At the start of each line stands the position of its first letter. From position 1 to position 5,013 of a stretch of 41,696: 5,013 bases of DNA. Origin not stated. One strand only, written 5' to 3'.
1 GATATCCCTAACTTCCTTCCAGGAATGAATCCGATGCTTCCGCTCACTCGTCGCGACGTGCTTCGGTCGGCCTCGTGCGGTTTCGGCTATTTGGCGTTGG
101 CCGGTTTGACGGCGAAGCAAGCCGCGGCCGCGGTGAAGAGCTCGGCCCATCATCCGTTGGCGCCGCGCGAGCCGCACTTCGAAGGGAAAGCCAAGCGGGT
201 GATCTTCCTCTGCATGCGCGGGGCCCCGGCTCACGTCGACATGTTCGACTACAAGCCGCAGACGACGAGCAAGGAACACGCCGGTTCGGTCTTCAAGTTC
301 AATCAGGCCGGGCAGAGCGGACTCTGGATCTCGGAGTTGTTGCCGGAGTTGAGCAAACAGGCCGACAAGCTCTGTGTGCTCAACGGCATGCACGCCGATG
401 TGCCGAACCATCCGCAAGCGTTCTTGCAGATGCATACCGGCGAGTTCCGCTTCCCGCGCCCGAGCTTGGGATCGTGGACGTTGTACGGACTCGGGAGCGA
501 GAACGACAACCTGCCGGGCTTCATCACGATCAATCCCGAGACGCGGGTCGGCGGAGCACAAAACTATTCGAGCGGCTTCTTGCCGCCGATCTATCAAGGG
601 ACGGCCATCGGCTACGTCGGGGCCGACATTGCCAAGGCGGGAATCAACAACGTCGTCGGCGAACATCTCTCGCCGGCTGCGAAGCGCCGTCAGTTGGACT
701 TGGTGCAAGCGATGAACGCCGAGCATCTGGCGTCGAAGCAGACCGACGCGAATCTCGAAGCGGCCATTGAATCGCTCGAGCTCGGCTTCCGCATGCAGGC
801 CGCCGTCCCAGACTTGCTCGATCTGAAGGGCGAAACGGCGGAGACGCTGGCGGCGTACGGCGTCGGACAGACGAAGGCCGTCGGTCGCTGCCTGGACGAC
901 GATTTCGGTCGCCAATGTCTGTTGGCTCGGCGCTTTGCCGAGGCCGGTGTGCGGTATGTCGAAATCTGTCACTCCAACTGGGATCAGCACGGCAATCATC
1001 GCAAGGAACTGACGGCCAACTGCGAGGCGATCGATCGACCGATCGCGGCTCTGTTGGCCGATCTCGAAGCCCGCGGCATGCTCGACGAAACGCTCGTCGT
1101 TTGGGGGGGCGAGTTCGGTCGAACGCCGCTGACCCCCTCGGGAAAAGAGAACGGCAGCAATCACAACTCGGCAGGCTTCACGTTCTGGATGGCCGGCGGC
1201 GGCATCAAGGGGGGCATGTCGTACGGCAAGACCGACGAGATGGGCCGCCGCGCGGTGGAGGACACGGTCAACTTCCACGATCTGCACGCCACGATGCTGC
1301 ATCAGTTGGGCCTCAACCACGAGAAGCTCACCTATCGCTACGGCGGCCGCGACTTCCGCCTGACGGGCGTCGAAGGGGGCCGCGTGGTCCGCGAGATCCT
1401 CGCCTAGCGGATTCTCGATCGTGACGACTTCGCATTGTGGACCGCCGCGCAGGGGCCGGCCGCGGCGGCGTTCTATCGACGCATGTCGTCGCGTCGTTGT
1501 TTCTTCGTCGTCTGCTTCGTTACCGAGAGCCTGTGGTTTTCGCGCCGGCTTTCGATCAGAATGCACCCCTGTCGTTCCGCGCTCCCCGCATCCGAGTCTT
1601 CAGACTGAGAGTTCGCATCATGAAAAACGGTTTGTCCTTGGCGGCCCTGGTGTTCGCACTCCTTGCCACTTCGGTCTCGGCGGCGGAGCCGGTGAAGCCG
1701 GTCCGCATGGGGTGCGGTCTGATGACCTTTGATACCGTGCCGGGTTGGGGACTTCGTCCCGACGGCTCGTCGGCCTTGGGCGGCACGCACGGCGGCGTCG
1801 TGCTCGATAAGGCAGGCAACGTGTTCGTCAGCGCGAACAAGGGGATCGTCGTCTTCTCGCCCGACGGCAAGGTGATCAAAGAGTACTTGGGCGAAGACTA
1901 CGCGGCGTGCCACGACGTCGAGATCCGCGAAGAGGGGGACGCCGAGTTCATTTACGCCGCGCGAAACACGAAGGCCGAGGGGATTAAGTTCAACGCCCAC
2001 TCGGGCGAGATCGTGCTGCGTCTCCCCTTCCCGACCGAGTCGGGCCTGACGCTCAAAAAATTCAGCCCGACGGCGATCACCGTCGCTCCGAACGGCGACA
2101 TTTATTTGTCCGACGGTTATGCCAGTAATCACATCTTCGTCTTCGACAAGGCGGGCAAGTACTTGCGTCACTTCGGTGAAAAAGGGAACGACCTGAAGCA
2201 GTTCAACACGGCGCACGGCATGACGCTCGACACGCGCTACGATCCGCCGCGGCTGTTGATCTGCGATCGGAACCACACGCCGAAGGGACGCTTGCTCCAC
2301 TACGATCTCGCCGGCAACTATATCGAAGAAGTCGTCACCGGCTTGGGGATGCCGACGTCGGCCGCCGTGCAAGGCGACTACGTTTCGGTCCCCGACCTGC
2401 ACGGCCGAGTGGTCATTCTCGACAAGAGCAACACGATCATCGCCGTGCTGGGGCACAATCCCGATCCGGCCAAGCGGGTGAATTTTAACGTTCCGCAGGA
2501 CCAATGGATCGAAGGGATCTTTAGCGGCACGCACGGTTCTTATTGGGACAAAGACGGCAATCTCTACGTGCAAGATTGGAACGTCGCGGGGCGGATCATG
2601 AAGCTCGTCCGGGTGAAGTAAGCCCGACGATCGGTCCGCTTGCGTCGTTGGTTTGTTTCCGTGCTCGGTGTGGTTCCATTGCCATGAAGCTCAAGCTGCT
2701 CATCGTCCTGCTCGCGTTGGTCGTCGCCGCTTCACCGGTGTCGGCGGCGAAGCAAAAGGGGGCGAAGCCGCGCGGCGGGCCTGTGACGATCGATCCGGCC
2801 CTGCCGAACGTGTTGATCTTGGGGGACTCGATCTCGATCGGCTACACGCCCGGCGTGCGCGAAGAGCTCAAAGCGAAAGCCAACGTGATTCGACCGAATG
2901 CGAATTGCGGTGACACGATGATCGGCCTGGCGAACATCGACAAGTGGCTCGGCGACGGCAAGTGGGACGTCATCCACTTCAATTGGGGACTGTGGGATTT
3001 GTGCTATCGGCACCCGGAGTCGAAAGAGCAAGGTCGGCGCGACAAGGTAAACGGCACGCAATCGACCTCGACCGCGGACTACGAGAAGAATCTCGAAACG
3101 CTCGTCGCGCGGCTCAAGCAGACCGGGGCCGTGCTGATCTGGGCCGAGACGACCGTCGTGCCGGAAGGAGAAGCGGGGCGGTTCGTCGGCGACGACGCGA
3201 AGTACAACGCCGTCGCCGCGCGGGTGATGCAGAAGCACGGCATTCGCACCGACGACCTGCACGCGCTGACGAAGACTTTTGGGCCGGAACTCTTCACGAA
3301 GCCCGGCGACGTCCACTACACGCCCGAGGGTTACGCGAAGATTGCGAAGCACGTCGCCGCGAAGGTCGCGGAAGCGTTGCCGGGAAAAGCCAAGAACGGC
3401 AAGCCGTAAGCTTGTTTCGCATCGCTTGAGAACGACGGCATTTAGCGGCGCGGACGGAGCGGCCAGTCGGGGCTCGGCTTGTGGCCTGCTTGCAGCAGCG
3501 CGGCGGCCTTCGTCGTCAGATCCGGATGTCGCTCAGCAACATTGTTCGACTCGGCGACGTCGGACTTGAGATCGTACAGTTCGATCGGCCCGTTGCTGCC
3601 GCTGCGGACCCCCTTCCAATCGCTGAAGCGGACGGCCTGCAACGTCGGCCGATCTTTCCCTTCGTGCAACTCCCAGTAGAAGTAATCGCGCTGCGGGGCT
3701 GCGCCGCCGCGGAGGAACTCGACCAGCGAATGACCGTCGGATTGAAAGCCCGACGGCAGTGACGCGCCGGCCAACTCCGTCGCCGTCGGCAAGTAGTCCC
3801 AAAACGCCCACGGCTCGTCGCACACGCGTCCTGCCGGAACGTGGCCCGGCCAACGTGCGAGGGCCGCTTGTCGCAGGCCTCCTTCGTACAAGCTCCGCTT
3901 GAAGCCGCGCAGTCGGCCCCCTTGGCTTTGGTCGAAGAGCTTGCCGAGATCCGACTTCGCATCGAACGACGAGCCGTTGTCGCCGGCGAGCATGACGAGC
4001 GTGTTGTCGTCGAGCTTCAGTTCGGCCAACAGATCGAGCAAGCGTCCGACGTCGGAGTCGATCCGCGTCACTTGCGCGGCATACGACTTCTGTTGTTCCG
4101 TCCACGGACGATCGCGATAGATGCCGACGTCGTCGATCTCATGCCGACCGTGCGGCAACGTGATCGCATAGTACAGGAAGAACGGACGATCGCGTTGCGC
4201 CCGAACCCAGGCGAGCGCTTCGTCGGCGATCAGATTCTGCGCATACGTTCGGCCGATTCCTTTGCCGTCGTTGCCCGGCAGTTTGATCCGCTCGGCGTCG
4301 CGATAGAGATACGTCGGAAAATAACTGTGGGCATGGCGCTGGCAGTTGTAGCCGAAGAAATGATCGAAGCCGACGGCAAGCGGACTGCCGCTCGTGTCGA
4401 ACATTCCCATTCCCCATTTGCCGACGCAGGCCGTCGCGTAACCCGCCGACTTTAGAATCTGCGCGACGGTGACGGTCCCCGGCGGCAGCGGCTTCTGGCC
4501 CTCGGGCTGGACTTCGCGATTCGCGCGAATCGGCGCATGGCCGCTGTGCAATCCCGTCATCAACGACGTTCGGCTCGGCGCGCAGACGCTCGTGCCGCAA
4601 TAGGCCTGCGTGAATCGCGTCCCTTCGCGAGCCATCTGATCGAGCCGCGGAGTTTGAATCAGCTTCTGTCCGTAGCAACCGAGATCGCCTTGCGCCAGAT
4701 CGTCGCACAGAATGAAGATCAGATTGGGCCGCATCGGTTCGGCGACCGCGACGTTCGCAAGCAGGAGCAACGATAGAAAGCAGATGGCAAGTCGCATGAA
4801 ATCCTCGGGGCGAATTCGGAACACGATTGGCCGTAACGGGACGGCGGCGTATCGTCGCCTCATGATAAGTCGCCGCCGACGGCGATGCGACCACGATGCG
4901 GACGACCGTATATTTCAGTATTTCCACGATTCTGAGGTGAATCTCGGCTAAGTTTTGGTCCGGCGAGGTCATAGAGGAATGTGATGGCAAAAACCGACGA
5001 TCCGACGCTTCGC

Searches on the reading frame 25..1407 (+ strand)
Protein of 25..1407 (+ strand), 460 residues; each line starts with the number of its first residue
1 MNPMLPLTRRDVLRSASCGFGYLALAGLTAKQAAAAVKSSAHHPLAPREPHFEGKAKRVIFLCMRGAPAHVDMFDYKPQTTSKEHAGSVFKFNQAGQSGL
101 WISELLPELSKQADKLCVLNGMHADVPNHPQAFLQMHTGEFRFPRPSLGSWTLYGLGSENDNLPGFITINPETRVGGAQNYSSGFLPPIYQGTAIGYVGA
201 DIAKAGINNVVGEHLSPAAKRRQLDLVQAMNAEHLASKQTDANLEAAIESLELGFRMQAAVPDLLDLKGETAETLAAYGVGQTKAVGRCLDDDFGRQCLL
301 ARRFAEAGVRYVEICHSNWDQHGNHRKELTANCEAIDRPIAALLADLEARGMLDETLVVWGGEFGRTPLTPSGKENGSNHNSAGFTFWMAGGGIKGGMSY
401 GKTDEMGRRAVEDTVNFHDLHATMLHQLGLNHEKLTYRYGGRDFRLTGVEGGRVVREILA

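Call 16: search_protein_families(library=pfam, proteins=[window:25-1407:+], max_evalue=0.001)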
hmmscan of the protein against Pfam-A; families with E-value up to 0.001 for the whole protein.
window:25-1407:+ (460 aa): 1 family
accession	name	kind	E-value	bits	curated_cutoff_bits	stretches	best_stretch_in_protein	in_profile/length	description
PF07394.17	DUF1501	-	1.4e-137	459.5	27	1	56-459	1-390/390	Protein of unknown function (DUF1501)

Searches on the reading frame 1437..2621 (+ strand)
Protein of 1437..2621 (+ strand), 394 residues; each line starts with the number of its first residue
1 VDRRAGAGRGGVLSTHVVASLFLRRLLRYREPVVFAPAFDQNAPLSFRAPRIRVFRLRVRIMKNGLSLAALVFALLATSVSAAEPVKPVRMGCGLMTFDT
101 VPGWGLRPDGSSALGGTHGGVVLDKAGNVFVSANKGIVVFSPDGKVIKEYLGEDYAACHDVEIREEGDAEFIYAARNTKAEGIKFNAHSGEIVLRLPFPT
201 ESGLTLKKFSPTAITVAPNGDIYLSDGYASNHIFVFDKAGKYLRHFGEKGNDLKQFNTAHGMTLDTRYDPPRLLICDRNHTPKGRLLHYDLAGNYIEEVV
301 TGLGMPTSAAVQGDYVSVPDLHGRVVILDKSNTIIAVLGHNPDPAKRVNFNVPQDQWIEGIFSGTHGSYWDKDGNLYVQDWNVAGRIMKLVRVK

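Call 16: search_protein_families(library=pfam, proteins=[window:1437-2621:+], max_evalue=0.001)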
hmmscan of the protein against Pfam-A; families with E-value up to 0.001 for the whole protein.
window:1437-2621:+ (394 aa): 1 family
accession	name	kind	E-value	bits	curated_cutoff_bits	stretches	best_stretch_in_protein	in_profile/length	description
PF17170.10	DUF5128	-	5.4e-06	26.3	22.9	1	219-299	53-128/321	6-bladed beta-propeller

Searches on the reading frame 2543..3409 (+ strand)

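Call 16: search_protein_families(library=pfam, proteins=[window:2543-3409:+], max_evalue=0.001)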
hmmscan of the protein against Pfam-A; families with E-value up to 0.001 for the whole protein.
window:2543-3409:+ (288 aa): 2 families
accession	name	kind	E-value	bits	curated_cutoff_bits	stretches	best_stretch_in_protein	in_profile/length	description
PF13472.12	Lipase_GDSL_2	-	2.1e-09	38.5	32.9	1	93-265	2-177/178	GDSL-like Lipase/Acylhydrolase family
PF04311.20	DUF459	-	8.8e-05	22.4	27.2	0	177-272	90-195/197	Protein of unknown function (DUF459)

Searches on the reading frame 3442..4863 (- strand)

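Call 16: search_protein_families(library=pfam, proteins=[window:3442-4863:-], max_evalue=0.001)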
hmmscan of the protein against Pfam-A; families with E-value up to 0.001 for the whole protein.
window:3442-4863:- (473 aa): 3 families
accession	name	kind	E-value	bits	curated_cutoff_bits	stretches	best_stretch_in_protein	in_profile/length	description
PF00884.28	Sulfatase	-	5e-51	174.2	25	1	46-367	1-301/301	Sulfatase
PF16347.10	SGSH_C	-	2e-10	41.5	29.3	1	322-445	8-134/154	N-sulphoglucosamine sulphohydrolase, C-terminal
PF01663.27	Phosphodiest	-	3.6e-09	37.1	23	1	49-298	2-221/342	Type I phosphodiesterase / nucleotide pyrophosphatase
